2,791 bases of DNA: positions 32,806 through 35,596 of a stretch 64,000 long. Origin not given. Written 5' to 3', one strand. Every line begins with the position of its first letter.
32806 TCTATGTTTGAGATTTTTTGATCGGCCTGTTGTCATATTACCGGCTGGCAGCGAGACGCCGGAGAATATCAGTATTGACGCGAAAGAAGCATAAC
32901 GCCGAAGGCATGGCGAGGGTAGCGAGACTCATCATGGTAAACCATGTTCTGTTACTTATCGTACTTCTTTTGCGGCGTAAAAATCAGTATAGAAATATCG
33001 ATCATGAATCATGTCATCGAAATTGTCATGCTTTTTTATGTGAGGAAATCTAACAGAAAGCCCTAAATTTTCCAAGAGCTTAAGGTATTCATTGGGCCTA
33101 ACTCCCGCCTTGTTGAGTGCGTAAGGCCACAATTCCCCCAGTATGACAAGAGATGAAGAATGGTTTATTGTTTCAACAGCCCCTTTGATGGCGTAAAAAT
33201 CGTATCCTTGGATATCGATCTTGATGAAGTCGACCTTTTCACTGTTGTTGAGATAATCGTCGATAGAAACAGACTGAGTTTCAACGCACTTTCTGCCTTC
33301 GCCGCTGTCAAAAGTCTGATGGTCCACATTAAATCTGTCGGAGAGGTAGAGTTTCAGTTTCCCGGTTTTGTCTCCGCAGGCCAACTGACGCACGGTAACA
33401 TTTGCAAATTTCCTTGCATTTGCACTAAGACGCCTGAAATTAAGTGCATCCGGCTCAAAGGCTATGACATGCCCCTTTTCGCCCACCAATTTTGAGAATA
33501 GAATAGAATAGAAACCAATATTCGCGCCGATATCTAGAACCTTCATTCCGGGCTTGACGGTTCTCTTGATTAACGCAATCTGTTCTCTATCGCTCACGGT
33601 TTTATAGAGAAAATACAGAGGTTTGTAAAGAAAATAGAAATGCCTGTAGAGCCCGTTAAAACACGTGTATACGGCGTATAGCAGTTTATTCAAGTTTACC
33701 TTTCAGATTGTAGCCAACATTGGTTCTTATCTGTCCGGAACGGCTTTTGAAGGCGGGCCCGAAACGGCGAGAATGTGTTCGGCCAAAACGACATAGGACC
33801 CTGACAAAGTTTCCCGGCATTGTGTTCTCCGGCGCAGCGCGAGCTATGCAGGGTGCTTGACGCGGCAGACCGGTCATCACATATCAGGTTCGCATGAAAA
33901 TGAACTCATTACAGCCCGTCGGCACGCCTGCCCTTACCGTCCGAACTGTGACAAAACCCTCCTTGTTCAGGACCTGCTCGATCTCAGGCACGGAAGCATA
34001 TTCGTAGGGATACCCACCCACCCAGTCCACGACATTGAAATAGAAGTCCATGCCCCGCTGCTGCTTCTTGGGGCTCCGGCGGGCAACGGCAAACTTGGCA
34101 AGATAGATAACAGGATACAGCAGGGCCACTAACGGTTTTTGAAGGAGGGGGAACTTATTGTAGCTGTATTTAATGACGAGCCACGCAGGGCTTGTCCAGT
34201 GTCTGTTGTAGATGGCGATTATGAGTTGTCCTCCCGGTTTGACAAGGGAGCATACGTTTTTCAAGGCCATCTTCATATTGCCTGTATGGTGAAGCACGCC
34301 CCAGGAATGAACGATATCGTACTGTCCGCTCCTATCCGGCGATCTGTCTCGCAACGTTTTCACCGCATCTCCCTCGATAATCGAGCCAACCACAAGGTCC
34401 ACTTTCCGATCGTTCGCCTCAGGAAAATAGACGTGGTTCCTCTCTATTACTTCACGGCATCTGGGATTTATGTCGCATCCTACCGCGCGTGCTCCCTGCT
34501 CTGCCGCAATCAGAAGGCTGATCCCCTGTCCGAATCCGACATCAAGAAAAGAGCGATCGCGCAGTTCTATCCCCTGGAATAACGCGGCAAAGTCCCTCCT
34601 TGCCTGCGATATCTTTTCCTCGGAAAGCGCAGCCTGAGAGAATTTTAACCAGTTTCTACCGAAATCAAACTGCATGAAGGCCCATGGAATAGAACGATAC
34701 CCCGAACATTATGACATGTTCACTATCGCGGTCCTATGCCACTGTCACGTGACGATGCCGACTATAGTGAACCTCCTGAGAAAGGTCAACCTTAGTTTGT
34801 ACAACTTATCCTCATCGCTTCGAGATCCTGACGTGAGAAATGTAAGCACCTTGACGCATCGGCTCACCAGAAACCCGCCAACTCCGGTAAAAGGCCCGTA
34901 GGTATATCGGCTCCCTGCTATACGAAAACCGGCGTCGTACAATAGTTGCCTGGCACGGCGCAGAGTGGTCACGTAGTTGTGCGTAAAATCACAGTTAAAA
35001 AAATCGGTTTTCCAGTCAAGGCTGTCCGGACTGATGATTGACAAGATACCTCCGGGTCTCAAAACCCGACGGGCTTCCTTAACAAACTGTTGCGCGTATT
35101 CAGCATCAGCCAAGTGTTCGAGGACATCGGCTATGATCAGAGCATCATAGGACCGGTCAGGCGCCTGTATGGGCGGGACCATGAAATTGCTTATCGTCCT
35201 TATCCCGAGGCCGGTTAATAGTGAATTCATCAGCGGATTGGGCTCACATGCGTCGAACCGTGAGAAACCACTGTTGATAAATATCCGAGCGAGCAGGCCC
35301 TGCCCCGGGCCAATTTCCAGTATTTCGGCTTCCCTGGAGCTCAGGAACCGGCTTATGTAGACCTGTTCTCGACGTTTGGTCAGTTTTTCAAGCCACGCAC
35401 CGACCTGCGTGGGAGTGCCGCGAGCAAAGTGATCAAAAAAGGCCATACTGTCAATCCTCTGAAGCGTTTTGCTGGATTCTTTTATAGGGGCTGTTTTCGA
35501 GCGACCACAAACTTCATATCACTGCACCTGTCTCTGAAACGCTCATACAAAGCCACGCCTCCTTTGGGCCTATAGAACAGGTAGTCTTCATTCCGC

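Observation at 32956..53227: Exceptionally methylation-rich glycan locus: six SAM methyltransferases plus a B12-radical SAM enzyme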

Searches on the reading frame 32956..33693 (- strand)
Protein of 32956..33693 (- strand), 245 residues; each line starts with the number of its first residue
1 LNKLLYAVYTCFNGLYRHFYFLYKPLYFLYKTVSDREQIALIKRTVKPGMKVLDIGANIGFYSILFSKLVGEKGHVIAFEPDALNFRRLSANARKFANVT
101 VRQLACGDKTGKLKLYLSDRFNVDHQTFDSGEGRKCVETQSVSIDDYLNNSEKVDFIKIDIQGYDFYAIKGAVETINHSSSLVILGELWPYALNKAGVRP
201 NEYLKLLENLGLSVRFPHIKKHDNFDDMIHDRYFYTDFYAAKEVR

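Call 3: search_protein_families(library=pfam, proteins=[window:32956-33693:-], max_evalue=0.01)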
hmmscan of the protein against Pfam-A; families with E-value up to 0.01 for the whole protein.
window:32956-33693:- (245 aa): 4 families
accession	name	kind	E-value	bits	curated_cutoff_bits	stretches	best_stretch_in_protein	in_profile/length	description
PF05050.19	Methyltransf_21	-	1.4e-18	68.1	22.7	1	54-207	1-166/173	Methyltransferase FkbM domain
PF01135.25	PCMT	-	2.6e-05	24.5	20.3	1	42-81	69-106/210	Protein-L-isoaspartate(D-aspartate) O-methyltransferase (PCMT)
PF13847.12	Methyltransf_31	-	3.2e-05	24.1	27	1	47-127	2-83/145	Methyltransferase domain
PF02475.24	TRM5-TYW2_MTfase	-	0.0024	18.3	28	1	26-94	17-81/164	TRM5/TYW2 methyltransferase domain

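Call 9: search_protein_families(library=ncbifam, proteins=[window:32956-33693:-], max_evalue=0.001)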
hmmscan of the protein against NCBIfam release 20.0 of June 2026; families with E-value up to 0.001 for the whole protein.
window:32956-33693:- (245 aa): 14 families
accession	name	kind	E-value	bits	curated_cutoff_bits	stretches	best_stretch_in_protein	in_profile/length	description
TIGR01444.1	fkbM_fam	subfamily_domain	2.6e-28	99.3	37.7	1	52-184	2-139/143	FkbM family methyltransferase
TIGR02469.1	CbiT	equivalog_domain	3.9e-07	30.4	78.3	1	39-100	10-69/124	precorrin-6Y C5,15-methyltransferase (decarboxylating) subunit CbiT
TIGR04364.1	methyltran_FxLD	equivalog_domain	3.8e-06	26.2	320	1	45-82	79-115/394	methyltransferase, FxLD system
NF010549.0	PRK13942.1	equivalog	7.5e-06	25.6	282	1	32-86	59-117/215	protein-L-isoaspartate O-methyltransferase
NF001556.0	PRK00377.1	equivalog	1.9e-05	24.5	238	1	38-110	30-102/198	cobalt-precorrin-6Y C(15)-methyltransferase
NF010550.0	PRK13943.1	equivalog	3.9e-05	23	359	1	32-83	62-115/322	protein-L-isoaspartate O-methyltransferase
NF008390.0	PRK11188.1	equivalog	9.2e-05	22.1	269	1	38-79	41-82/209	23S rRNA (uridine(2552)-2'-O)-methyltransferase RlmE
TIGR00438.1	rrmJ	equivalog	0.00013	21.5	300.15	1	40-80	24-64/188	23S rRNA (uridine(2552)-2'-O)-methyltransferase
NF008823.0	PRK11873.1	subfamily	0.0002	20.9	263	1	45-102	74-133/272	arsenite methyltransferase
TIGR04290.1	meth_Rta_06860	hypoth_equivalog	0.0003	20.3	300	1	49-105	50-105/226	TIGR04290 family methyltransferase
NF001240.0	PRK00216.1-1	equivalog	0.00044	19.4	378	1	43-78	58-93/251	bifunctional demethylmenaquinone methyltransferase/2-methoxy-6-polyprenyl-1,4-benzoquinol methylase UbiE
TIGR00080.1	pimt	equivalog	0.00053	19.9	159.05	1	46-80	75-109/216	protein-L-isoaspartate O-methyltransferase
NF047649.1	MTase_UXPK_star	exception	0.00058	19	460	1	45-93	74-122/283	methyltransferase/UXPK-star double selenoprotein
NF041537.1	ArsM_AhpD_UU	exception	0.00088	18.2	510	0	45-96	73-124/345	arsenite methyltransferase/AhpD domain selenoprotein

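Call 10: list_cluster_members(proteins=[window:32956-33693:-, window:33884-34675:-, window:34745-35446:-, window:35482-36309:-, window:39152-40093:-, window:44031-45014:-, window:40266-41732:-, window:44950-46815:-, window:37437-39155:-, window:49279-51747:-])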
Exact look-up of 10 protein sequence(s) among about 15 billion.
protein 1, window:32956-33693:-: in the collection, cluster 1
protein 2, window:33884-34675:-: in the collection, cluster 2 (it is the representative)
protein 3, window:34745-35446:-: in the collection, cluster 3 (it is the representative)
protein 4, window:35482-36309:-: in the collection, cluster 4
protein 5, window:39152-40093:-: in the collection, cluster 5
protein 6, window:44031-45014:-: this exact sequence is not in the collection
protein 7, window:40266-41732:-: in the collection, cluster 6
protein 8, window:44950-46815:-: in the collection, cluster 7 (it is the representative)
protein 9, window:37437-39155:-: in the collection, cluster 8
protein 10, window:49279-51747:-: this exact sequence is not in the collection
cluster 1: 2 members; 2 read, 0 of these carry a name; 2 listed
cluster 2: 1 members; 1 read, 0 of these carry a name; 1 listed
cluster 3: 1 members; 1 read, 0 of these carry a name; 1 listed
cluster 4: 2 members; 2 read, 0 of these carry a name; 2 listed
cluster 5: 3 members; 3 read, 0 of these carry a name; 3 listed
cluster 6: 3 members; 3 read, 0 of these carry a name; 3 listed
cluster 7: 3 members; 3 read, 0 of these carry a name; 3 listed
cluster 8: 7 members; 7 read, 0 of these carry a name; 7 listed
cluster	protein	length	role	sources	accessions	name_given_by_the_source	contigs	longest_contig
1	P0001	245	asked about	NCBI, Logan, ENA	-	-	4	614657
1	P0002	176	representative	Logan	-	-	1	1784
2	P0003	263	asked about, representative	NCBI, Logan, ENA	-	-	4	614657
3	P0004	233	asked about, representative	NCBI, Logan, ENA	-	-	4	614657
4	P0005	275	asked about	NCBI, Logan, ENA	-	-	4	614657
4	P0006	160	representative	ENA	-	-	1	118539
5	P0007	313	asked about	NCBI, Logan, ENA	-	-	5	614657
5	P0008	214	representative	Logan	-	-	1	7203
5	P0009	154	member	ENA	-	-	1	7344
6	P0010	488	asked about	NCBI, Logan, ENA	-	-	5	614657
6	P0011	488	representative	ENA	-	-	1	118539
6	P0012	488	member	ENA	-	-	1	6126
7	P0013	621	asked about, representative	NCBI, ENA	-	-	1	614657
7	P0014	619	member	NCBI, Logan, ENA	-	-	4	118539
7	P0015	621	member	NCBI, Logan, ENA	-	-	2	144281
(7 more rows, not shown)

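Call 29: search_solved_structures(query=window:32956-33693:-, max_evalue=0.01)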
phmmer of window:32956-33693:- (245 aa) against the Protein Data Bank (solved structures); distinct sequences matched with E-value up to 0.01: 8.
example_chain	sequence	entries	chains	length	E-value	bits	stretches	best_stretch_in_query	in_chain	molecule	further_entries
3dh0_A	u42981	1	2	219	2e-05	27.5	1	43-100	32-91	SAM dependent methyltransferase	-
2yxe_A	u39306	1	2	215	9.6e-05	25.3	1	24-84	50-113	Protein-L-isoaspartate O-methyltransferase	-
1jg1_A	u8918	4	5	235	0.0031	20.3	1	5-99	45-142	protein-L-isoaspartate O-methyltransferase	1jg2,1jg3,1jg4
1dl5_A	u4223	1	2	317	0.0052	19.6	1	32-83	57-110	PROTEIN-L-ISOASPARTATE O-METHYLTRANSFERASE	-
5c0o_E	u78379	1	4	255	0.0055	19.5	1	45-100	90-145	tRNA (adenine(58)-N(1))-methyltransferase TrmI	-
2pwy_A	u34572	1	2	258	0.0062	19.3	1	45-100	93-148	tRNA (adenine-N(1)-)-methyltransferase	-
5c1i_A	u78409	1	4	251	0.0066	19.2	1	45-99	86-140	tRNA (adenine(58)-N(1))-methyltransferase TrmI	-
2py6_A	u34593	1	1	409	0.007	19.2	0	48-182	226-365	Methyltransferase FkbM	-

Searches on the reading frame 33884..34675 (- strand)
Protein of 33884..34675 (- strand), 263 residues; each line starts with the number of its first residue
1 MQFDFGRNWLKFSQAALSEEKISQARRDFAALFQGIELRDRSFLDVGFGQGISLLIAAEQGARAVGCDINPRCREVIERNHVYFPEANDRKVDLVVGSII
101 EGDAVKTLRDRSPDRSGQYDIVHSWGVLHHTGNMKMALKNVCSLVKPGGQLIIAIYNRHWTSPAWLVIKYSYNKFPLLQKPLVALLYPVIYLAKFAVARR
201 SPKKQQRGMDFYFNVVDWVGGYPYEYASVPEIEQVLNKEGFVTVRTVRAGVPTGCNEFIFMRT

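Call 3: search_protein_families(library=pfam, proteins=[window:33884-34675:-], max_evalue=0.01)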
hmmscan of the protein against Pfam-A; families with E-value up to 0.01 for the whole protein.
window:33884-34675:- (263 aa): 8 families
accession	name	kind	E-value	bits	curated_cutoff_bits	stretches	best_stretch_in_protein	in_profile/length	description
PF13489.12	Methyltransf_23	-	1.9e-17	63.9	27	1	31-165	15-128/164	Methyltransferase domain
PF08242.18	Methyltransf_12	-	3.1e-12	47.5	30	1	44-151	1-98/98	Methyltransferase domain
PF08241.18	Methyltransf_11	-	4.9e-12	46.8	21.2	1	44-153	1-95/95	Methyltransferase domain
PF13649.12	Methyltransf_25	-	5.6e-10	40.2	27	1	44-149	2-97/97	Methyltransferase domain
PF13847.12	Methyltransf_31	-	3.6e-08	33.6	27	1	42-157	6-113/145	Methyltransferase domain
PF03291.22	mRNA_G-N7_MeTrfase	-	0.0031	17.1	26.6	1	38-156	60-183/315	mRNA (guanine-N(7))-methyltransferase domain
PF01234.23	NNMT_PNMT_TEMT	-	0.008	15.9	25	0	136-154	180-198/261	NNMT/PNMT/TEMT family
PF08003.17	Methyltransf_9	-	0.0087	15.5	23.8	0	37-157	113-221/315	Protein of unknown function (DUF1698)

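Call 9: search_protein_families(library=ncbifam, proteins=[window:33884-34675:-], max_evalue=0.001)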
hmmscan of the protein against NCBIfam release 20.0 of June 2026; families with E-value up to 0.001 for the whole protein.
window:33884-34675:- (263 aa): 12 families
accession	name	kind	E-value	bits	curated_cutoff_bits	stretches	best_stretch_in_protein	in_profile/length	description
TIGR01983.1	UbiG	equivalog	2.8e-11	43.2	102.95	1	29-167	45-165/228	bifunctional 2-polyprenyl-6-hydroxyphenol methylase/3-demethylubiquinol 3-O-methyltransferase UbiG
NF041537.1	ArsM_AhpD_UU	exception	2.2e-08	33.3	510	1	41-154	78-181/345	arsenite methyltransferase/AhpD domain selenoprotein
NF043040.1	corrin_prot_MT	hypoth_equivalog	1.1e-07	31.5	180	1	17-154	22-148/216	corrinoid protein-associated methyltransferase CpaM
NF047649.1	MTase_UXPK_star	exception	3.6e-06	26.2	460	1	42-154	80-182/283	methyltransferase/UXPK-star double selenoprotein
NF045667.1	MTase_DVU1556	equivalog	9.9e-06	25.1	155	1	42-154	25-120/213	DVU_1556 family methyltransferase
NF041536.1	ArsM_DUF2284_UU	exception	1.4e-05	23.6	575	1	42-154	79-181/459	arsenite methyltransferase/DUF2284 domain selenoprotein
NF011650.0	PRK15068.1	equivalog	1.8e-05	23.8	209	1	34-167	116-239/324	tRNA 5-methoxyuridine(34)/uridine 5-oxyacetic acid(34) synthase CmoB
TIGR00452.1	TIGR00452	equivalog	1.9e-05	23.6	275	1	37-154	115-220/316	tRNA 5-methoxyuridine(34)/uridine 5-oxyacetic acid(34) synthase CmoB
NF001241.0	PRK00216.1-2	equivalog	0.00017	21.3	327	1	41-178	53-168/231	demethylmenaquinone methyltransferase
NF011529.0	PRK14968.1-3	equivalog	0.00024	20.6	162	1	37-81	32-76/198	putative methyltransferase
NF008264.0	PRK11036.1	equivalog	0.00037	20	366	1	27-159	32-153/261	tRNA uridine 5-oxyacetic acid(34) methyltransferase CmoM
NF001790.0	PRK00517.3-3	equivalog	0.00058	19.3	269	0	37-122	120-195/262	50S ribosomal protein L11 methyltransferase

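Call 53: search_solved_structures(query=window:33884-34675:-, max_evalue=0.001)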
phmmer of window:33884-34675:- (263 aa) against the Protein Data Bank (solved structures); distinct sequences matched with E-value up to 0.001: 5.
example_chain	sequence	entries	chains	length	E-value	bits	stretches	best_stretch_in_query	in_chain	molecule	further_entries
4kdc_A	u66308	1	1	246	1.1e-06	31.4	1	38-167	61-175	3-demethylubiquinone-9 3-methyltransferase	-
4kdr_A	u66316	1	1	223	5.6e-06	29.1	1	38-160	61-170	3-demethylubiquinone-9 3-methyltransferase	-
5dpm_A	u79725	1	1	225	5.7e-06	29.1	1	38-160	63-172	Ubiquinone biosynthesis O-methyltransferase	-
9un4_A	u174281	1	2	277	0.00021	23.9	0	59-155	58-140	Juvenile hormone acid O-methyltransferase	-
6mro_A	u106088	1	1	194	0.00033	23.3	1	26-156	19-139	methyl transferase from Methanosarcina acetivorans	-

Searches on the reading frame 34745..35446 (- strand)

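Call 3: search_protein_families(library=pfam, proteins=[window:34745-35446:-], max_evalue=0.01)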
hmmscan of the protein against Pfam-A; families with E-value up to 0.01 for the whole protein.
window:34745-35446:- (233 aa): 6 families
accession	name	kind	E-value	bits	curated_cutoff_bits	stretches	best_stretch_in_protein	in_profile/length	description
PF08241.18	Methyltransf_11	-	8.2e-11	42.8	21.2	1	43-136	1-94/95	Methyltransferase domain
PF13489.12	Methyltransf_23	-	2.5e-10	40.8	27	1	31-176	13-161/164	Methyltransferase domain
PF08242.18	Methyltransf_12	-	6.3e-10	40.1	30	1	43-135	1-98/98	Methyltransferase domain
PF13649.12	Methyltransf_25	-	1.3e-07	32.6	27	1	42-133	1-97/97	Methyltransferase domain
PF13847.12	Methyltransf_31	-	0.0014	18.8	27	1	96-145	71-117/145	Methyltransferase domain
PF05175.20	MTS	-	0.008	16.3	23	0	114-146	115-147/170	Methyltransferase small domain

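Call 9: search_protein_families(library=ncbifam, proteins=[window:34745-35446:-], max_evalue=0.001)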
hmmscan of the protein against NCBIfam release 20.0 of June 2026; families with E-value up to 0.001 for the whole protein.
window:34745-35446:- (233 aa): 2 families
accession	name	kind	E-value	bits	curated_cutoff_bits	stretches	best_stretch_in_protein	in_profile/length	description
NF043040.1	corrin_prot_MT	hypoth_equivalog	5.9e-05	22.6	180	0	33-137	36-147/216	corrinoid protein-associated methyltransferase CpaM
TIGR01983.1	UbiG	equivalog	7.8e-05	22.1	102.95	1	38-137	49-151/228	bifunctional 2-polyprenyl-6-hydroxyphenol methylase/3-demethylubiquinol 3-O-methyltransferase UbiG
